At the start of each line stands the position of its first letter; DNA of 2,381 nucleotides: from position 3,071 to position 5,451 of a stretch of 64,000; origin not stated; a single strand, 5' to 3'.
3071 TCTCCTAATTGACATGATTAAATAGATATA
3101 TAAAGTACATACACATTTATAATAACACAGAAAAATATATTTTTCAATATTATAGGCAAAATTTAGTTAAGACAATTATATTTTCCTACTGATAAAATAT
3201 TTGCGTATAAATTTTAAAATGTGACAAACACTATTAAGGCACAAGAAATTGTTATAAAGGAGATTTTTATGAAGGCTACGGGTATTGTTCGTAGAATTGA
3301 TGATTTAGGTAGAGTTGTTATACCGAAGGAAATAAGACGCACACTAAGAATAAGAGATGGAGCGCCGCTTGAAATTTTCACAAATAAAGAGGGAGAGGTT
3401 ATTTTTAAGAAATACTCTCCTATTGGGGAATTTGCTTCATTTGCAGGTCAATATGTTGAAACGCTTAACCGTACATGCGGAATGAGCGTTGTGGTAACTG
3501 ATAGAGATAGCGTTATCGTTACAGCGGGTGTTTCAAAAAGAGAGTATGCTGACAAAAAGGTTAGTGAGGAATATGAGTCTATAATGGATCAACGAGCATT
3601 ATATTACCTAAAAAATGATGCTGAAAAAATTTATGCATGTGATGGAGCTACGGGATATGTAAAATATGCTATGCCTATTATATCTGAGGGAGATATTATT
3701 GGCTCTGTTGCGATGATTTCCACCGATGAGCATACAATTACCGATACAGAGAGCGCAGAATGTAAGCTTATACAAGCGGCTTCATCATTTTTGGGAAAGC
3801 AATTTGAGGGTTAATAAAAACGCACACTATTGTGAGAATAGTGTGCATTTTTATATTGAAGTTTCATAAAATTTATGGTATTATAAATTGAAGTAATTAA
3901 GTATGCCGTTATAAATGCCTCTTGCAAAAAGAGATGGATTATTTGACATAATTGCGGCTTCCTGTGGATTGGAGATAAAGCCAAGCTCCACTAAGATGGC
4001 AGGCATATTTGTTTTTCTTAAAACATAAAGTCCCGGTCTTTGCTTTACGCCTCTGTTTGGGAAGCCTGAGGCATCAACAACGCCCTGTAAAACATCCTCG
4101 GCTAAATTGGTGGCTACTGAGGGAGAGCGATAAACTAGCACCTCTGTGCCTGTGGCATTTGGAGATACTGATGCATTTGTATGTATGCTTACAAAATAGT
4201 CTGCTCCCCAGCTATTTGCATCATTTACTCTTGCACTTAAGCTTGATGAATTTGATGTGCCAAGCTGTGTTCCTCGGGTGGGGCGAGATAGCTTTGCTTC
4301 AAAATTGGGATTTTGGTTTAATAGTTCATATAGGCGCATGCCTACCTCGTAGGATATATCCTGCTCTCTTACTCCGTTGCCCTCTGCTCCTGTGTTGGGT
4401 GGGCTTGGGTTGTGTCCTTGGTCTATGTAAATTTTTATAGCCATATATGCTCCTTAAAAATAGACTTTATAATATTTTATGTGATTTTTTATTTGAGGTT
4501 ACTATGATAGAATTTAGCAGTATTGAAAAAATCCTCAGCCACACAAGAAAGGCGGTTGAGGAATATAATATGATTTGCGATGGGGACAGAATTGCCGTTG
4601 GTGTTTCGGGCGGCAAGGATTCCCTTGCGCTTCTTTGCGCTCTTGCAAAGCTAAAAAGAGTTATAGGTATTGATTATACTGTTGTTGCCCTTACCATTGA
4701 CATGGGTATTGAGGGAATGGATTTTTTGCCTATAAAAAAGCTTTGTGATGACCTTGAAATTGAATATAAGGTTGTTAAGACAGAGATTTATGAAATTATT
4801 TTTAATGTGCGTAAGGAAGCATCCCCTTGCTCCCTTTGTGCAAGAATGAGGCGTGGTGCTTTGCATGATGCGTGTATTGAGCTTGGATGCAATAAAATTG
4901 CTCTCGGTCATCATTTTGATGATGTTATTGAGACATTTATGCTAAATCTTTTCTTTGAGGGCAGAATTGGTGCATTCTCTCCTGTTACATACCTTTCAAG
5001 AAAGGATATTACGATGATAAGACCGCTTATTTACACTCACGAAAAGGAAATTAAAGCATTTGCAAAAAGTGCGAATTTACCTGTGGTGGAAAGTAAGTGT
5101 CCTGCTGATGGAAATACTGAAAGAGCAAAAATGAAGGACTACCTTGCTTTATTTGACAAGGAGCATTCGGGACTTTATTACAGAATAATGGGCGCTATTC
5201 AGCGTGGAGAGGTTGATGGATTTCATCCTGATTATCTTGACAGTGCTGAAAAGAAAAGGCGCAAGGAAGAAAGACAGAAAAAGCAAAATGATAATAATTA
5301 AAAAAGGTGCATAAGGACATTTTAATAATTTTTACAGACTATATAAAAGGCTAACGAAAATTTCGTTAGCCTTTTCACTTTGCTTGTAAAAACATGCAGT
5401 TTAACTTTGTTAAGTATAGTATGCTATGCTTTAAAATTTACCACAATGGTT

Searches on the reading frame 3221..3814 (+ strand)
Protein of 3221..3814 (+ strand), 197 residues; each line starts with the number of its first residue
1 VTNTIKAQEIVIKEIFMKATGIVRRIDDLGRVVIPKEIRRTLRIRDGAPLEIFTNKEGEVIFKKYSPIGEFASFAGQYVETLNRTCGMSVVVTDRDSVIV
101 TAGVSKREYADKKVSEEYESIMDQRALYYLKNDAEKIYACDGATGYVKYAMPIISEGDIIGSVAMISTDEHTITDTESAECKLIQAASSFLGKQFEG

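Call 88: search_protein_families(library=pfam, proteins=[window:3221-3814:+], max_evalue=0.0001)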
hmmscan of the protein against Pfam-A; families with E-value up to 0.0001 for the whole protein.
window:3221-3814:+ (197 aa): 2 families
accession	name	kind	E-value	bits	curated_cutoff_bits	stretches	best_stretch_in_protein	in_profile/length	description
PF15714.11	SpoVT_C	-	6.4e-34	117.2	27.5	1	70-196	1-128/128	Stage V sporulation protein T C-terminal, transcription factor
PF04014.23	MazE_antitoxin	-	1.4e-08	34.9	24.7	1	23-66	1-44/48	Antidote-toxin recognition MazE, bacterial antitoxin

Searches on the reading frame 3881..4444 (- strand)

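Call 88: search_protein_families(library=pfam, proteins=[window:3881-4444:-], max_evalue=0.0001)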
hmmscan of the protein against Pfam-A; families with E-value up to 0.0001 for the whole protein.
window:3881-4444:- (187 aa): 1 family
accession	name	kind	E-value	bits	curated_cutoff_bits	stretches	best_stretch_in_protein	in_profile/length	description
PF01520.23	Amidase_3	-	7e-40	137.3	27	1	5-182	1-173/174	N-acetylmuramoyl-L-alanine amidase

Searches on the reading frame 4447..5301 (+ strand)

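Call 88: search_protein_families(library=pfam, proteins=[window:4447-5301:+], max_evalue=0.0001)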
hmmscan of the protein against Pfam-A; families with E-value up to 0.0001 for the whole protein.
window:4447-5301:+ (284 aa): 1 family
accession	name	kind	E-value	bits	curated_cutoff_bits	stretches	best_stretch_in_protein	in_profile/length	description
PF01171.26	ATP_bind_3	-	2.9e-21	76.5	27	1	49-227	2-177/182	PP-loop family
